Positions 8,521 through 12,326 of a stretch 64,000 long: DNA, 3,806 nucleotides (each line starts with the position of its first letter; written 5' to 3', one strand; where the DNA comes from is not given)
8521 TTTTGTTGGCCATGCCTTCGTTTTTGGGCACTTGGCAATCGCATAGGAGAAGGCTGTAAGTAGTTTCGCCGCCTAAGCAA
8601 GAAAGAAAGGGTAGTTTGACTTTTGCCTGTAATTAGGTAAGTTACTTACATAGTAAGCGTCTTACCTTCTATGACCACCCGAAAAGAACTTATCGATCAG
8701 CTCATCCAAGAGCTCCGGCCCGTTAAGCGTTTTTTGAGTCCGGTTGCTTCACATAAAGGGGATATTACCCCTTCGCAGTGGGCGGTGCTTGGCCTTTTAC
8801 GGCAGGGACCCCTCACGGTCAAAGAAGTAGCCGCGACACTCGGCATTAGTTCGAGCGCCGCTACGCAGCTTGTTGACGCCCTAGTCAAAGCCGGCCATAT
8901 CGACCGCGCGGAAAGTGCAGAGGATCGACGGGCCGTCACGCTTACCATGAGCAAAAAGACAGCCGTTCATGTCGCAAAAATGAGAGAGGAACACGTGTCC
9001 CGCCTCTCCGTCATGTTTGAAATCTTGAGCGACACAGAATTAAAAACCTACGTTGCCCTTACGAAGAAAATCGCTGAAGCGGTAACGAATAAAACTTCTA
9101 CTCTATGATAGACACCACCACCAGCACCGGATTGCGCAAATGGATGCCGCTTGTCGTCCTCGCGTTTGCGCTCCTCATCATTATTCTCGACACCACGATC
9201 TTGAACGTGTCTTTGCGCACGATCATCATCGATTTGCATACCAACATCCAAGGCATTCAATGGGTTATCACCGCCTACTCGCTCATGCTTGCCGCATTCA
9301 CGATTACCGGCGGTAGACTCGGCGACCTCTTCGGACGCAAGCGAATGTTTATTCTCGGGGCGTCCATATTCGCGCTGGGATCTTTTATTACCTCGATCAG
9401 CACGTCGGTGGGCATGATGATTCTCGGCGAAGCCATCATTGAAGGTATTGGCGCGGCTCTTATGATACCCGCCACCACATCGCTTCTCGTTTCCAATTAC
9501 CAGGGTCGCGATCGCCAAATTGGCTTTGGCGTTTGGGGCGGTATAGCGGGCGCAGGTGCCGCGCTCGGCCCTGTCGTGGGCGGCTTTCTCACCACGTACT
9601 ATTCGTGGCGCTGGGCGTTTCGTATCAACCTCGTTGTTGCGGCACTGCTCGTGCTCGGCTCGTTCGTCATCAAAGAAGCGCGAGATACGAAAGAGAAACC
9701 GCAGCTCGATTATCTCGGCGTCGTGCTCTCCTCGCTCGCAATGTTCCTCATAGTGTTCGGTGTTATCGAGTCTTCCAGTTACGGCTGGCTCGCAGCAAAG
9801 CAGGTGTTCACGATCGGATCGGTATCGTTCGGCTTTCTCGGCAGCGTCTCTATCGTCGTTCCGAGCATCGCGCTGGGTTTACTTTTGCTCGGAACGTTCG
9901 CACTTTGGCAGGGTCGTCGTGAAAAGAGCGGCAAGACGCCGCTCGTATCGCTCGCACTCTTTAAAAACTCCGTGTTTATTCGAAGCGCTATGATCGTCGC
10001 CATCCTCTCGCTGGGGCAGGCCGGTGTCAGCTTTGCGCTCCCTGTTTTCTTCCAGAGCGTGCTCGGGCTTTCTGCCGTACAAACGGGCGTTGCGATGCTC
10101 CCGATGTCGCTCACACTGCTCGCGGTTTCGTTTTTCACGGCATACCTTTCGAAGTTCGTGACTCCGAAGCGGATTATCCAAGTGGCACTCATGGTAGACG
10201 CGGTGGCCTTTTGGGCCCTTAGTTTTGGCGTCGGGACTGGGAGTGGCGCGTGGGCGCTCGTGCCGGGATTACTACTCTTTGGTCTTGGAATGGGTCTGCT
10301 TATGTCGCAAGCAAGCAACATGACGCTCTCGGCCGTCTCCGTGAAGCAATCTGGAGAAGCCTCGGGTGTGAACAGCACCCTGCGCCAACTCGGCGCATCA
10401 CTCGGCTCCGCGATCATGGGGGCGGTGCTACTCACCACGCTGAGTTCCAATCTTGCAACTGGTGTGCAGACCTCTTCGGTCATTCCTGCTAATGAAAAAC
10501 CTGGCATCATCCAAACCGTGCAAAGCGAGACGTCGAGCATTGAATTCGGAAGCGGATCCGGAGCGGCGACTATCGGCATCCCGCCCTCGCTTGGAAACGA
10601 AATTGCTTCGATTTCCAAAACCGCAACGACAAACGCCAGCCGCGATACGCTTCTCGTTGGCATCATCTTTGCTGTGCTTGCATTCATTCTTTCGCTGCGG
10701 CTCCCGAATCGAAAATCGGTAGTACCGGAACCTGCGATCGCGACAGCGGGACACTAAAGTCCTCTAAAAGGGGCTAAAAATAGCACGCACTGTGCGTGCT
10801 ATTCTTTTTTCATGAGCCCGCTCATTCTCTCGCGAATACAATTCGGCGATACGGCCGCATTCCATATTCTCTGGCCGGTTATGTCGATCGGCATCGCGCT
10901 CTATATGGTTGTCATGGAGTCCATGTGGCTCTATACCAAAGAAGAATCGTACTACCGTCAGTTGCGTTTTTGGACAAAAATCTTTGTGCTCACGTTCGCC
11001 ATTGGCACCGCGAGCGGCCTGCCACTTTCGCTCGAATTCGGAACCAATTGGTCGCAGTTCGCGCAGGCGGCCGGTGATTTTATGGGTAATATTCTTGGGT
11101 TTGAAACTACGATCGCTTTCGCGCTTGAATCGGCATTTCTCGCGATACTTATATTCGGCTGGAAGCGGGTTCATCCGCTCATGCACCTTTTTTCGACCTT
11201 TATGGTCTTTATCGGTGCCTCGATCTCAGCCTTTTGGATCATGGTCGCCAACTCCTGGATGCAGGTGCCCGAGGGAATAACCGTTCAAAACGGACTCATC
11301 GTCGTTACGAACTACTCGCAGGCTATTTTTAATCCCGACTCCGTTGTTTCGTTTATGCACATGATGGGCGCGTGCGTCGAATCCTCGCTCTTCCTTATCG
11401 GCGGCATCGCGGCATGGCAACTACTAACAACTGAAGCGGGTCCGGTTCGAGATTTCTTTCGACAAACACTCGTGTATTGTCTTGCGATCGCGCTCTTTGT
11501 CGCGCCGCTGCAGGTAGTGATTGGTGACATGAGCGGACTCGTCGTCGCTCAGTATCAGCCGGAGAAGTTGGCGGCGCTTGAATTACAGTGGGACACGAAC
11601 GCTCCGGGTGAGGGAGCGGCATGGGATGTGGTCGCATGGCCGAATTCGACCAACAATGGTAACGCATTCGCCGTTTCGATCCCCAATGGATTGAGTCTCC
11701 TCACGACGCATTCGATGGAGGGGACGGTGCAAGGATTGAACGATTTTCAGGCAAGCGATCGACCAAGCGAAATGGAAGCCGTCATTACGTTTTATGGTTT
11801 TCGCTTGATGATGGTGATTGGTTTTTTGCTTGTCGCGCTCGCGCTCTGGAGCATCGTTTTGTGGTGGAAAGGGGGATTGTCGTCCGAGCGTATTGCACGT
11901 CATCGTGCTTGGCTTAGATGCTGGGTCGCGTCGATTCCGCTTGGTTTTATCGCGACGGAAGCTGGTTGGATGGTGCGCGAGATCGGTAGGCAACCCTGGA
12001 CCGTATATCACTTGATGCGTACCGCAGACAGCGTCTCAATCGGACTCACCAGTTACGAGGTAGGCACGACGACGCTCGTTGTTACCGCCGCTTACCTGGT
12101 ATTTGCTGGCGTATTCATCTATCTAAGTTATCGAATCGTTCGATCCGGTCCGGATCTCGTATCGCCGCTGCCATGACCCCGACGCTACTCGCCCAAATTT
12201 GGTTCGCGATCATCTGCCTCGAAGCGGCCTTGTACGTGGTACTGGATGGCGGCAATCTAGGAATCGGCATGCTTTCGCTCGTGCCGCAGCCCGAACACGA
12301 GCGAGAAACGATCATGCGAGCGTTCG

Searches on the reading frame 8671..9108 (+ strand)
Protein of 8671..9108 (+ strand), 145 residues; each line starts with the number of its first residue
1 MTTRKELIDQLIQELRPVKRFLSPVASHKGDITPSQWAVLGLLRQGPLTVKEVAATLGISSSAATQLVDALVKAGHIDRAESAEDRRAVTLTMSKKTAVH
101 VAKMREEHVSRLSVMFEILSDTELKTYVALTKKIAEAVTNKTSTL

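Call 27: search_protein_families(library=pfam, proteins=[window:8671-9108:+], max_evalue=0.001)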
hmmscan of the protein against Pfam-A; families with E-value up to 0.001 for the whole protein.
window:8671-9108:+ (145 aa): 12 families
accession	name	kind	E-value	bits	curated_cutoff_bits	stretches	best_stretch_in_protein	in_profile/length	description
PF12802.13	MarR_2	-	1.4e-16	60.8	27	1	31-88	2-61/61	MarR family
PF01047.28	MarR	-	3.7e-12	46.4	24.6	1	32-89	1-59/59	MarR family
PF13463.12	HTH_27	-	1.4e-06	28.9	22.2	1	33-96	2-67/68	Winged helix DNA-binding domain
PF01978.25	TrmB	-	3.5e-06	27.2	25.6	1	41-82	16-57/68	Sugar-specific transcriptional regulator TrmB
PF13412.12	HTH_24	-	5.8e-05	23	21.9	1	38-75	7-45/48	Winged helix-turn-helix DNA-binding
PF12840.13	HTH_20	-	0.00012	22.4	27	1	37-75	7-46/51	Helix-turn-helix domain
PF09339.16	HTH_IclR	-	0.00019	21.6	22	1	45-77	16-48/52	IclR helix-turn-helix domain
PF05331.17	DUF742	-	0.00022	21.5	27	1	30-85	39-93/114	Protein of unknown function (DUF742)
PF22381.2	Staph_reg_Sar_Rot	-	0.00036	21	27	1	31-103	11-84/85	Transcriptional regulator SarA/Rot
PF13338.12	AbiEi_4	-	0.00056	20.4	25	0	44-79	10-40/49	Transcriptional regulator, AbiEi antitoxin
PF04545.22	Sigma70_r4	-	0.00078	19.3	24.1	0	33-67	6-40/50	Sigma-70, region 4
PF01022.26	HTH_5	-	0.00087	19.6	22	0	36-75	4-43/47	Bacterial regulatory protein, arsR family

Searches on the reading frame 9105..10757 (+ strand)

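Call 27: search_protein_families(library=pfam, proteins=[window:9105-10757:+], max_evalue=0.001)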
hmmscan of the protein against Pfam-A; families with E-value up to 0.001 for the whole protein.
window:9105-10757:+ (550 aa): 1 family
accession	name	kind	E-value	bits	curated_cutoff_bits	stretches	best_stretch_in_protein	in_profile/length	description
PF07690.21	MFS_1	-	7.6e-49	166.9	33.4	2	19-259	1-260/347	Major Facilitator Superfamily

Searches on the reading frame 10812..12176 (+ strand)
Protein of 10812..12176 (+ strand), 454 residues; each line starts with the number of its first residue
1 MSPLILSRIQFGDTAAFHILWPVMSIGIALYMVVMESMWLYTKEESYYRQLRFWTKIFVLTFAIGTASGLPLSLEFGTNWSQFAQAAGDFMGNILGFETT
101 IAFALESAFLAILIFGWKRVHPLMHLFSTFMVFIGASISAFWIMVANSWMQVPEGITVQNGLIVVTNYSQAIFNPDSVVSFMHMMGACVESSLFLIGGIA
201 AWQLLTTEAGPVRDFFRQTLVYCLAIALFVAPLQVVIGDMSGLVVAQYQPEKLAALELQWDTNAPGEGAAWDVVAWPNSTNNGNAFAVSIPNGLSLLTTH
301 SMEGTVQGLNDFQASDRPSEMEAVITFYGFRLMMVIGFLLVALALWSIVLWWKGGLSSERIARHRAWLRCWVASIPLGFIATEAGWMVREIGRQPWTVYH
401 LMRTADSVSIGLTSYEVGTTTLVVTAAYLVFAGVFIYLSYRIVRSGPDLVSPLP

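Call 27: search_protein_families(library=pfam, proteins=[window:10812-12176:+], max_evalue=0.001)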
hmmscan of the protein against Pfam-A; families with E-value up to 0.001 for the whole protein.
window:10812-12176:+ (454 aa): 1 family
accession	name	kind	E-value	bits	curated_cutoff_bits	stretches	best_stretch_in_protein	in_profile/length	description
PF01654.22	Cyt_bd_oxida_I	-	1.5e-142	475.5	26.2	1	6-447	1-418/418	Cytochrome bd terminal oxidase subunit I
